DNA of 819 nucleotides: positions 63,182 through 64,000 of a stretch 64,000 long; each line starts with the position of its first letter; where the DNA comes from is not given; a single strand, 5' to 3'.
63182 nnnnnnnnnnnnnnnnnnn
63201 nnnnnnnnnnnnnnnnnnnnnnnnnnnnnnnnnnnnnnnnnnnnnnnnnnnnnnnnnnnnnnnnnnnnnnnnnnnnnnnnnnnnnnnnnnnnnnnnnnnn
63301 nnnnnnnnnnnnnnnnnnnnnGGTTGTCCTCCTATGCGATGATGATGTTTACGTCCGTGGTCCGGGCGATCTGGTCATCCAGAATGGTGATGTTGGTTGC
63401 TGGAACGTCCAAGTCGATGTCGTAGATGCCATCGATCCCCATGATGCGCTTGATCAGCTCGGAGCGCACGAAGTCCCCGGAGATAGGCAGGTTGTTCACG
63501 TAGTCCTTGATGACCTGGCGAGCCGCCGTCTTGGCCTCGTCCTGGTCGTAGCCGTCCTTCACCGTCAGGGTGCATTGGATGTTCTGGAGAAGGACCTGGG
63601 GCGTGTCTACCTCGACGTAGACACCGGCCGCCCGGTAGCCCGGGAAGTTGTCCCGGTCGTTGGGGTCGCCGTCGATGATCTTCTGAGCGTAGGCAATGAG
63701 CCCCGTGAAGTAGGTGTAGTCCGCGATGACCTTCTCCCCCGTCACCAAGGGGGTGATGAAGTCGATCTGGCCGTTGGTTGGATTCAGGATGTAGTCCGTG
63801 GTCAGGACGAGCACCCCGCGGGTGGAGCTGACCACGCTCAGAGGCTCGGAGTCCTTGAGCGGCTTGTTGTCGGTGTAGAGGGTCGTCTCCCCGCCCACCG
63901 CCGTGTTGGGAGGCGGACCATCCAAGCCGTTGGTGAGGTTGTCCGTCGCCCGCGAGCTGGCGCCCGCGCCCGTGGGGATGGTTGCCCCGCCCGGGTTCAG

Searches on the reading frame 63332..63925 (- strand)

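Call 17: search_protein_families(library=phrogs, proteins=[window:63332-63925:-], max_evalue=0.001)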
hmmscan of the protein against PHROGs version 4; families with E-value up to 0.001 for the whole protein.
window:63332-63925:- (197 aa): 3 families
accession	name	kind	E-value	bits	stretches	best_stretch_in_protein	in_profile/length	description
phrog_6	-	tail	1.1e-15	58.3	1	85-196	302-405/548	baseplate wedge subunit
phrog_1608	-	tail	3.7e-11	43.8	1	105-194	94-188/192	tail protein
phrog_4226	-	tail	2.1e-07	31.5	1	104-195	131-222/228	baseplate protein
